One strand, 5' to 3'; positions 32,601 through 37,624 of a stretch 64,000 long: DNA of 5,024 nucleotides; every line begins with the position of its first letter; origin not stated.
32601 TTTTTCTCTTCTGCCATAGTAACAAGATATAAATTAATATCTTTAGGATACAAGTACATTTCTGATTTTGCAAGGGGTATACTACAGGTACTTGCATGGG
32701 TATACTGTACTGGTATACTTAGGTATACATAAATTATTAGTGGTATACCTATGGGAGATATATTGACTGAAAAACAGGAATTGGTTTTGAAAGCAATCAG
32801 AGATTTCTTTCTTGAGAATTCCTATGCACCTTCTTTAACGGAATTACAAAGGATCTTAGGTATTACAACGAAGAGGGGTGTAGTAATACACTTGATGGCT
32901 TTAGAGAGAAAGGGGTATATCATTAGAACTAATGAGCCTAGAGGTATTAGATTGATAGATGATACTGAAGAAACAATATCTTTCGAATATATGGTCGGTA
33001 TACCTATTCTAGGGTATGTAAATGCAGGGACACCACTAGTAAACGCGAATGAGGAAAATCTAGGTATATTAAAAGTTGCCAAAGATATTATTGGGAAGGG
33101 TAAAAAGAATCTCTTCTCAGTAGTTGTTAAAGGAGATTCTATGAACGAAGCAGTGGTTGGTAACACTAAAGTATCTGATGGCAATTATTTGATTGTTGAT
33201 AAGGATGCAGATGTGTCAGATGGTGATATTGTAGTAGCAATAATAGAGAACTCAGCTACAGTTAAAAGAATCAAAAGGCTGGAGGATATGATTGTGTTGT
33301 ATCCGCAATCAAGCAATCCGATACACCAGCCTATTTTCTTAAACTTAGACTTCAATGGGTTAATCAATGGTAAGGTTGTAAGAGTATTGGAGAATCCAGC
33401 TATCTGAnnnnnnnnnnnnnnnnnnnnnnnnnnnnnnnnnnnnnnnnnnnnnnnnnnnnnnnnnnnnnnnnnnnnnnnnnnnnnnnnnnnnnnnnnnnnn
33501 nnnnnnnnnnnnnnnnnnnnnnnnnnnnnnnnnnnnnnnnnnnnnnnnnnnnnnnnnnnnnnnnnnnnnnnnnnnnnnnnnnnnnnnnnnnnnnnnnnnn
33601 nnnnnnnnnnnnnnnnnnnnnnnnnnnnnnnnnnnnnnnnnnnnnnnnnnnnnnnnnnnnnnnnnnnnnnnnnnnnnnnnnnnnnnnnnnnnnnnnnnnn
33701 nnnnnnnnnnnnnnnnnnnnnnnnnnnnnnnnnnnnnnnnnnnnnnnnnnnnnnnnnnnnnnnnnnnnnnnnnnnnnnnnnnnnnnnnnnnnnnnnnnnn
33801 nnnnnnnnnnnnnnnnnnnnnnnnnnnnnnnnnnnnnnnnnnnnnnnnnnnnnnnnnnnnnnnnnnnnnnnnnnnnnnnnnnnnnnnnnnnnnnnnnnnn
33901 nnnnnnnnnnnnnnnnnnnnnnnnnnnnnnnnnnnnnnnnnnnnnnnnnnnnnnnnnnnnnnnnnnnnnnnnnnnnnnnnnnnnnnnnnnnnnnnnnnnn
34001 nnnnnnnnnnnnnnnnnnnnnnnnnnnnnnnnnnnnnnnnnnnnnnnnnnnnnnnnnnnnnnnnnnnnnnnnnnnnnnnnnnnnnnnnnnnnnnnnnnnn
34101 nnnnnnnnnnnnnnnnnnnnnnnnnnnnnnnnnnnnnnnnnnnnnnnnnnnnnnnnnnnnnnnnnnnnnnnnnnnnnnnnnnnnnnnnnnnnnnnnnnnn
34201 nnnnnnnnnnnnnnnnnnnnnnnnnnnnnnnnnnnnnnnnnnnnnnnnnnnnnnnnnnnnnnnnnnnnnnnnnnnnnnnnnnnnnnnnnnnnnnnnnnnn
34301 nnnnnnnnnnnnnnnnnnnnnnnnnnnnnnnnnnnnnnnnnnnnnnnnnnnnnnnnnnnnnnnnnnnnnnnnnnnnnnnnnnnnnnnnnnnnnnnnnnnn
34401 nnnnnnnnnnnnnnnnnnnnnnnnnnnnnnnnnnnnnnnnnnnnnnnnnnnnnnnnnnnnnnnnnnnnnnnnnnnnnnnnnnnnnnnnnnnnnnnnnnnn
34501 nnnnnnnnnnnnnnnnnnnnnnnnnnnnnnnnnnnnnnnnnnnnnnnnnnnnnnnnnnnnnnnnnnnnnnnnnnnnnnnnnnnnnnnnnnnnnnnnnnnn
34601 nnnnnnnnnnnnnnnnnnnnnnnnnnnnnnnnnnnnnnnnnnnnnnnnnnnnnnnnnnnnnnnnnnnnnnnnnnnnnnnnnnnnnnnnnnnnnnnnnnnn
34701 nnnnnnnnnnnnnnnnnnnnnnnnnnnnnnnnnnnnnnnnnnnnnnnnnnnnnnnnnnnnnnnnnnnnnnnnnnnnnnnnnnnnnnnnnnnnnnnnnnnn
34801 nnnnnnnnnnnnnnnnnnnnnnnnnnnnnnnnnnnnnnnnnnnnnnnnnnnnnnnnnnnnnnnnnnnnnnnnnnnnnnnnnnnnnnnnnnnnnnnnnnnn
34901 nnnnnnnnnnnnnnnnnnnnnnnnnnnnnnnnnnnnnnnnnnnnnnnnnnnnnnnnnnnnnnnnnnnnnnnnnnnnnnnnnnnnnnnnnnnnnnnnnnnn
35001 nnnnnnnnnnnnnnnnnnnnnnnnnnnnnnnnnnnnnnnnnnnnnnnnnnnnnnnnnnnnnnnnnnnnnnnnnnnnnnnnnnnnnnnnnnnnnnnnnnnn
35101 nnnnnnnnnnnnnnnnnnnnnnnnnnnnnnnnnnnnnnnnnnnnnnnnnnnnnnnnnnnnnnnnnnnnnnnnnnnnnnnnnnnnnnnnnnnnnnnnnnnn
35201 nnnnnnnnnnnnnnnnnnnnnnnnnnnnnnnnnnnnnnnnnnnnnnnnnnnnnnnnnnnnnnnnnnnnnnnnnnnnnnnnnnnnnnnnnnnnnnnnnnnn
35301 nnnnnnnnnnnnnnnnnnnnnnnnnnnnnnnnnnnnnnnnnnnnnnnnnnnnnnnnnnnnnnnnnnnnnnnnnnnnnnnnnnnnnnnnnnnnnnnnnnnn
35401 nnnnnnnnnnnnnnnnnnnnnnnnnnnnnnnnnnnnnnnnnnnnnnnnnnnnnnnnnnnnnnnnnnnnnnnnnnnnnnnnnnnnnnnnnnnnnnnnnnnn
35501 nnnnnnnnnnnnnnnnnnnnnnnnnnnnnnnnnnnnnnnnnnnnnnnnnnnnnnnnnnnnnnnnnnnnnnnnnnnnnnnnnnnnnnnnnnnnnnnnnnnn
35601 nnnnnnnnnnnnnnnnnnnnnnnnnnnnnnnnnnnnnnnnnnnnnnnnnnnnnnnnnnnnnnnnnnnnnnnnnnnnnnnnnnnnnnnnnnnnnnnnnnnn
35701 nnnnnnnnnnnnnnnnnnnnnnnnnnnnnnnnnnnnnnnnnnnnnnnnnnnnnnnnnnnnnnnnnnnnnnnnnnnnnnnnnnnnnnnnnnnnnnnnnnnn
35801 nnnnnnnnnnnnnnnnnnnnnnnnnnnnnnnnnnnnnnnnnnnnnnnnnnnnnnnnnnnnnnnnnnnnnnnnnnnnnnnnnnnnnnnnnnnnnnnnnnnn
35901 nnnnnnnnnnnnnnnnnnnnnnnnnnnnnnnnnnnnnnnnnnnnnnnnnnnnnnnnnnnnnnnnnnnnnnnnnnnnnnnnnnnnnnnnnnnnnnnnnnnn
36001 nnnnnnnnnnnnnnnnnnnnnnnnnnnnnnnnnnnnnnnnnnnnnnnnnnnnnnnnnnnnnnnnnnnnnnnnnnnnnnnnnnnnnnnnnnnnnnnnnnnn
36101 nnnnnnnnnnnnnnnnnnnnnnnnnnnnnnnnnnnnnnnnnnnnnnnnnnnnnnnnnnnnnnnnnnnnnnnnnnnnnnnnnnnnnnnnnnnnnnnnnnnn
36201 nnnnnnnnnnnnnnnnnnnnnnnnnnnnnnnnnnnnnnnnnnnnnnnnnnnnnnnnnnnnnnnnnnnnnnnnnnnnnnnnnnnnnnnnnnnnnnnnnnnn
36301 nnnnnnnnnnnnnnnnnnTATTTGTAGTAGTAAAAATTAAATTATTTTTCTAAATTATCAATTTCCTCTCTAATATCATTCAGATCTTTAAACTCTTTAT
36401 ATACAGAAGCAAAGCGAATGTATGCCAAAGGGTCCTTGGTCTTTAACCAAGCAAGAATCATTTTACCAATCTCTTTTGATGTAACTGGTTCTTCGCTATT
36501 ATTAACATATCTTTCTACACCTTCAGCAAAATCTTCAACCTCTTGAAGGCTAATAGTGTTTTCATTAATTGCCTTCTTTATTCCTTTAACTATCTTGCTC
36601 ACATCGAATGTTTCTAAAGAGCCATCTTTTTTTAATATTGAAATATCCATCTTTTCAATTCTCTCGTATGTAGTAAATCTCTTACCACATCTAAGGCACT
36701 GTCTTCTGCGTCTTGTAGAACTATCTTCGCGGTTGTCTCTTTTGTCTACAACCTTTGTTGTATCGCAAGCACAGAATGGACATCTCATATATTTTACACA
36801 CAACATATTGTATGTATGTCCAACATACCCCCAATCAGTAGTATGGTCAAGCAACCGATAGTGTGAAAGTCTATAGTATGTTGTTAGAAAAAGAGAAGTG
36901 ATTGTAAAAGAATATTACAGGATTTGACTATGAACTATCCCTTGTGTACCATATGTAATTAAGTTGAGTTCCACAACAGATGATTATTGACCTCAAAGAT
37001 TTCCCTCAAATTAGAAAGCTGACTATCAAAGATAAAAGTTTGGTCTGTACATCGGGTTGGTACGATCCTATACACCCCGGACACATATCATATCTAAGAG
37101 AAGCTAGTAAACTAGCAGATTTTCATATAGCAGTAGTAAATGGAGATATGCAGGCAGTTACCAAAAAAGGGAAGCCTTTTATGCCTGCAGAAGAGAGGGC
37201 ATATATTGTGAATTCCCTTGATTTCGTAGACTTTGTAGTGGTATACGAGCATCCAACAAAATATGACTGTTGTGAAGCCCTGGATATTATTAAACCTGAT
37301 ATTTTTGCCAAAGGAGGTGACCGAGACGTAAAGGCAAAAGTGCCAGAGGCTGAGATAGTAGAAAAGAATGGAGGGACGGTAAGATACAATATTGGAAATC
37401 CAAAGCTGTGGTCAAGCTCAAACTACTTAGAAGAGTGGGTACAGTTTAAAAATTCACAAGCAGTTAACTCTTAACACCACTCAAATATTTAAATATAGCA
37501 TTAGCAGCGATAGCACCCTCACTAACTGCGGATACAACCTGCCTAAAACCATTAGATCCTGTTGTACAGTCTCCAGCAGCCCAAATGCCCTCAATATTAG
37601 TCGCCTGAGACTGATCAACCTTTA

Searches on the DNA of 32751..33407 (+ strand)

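Call 80: search_rna_families(source=L016, start=1, end=3100, threshold=gathering)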
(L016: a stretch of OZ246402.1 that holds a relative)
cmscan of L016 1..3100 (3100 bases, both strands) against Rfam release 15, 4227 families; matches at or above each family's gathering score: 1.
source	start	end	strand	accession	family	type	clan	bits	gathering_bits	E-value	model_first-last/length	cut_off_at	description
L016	2721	2792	+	RF00005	tRNA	Gene; tRNA;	CL00001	67.4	29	7.9e-14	1-71/71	no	tRNA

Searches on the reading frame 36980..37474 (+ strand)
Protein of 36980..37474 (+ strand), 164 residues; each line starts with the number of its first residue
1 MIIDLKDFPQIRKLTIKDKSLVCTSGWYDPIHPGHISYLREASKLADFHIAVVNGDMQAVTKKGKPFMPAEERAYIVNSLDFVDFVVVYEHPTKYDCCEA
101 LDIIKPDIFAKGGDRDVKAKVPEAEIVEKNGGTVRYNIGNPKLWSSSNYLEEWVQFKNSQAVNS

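Call 8: search_protein_families(library=pfam, proteins=[window:36980-37474:+])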
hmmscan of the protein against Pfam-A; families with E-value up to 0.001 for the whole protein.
window:36980-37474:+ (164 aa): 1 family
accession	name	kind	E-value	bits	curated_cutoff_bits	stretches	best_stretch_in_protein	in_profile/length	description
PF01467.32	CTP_transf_like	-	8.1e-11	42.7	21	1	25-119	3-94/133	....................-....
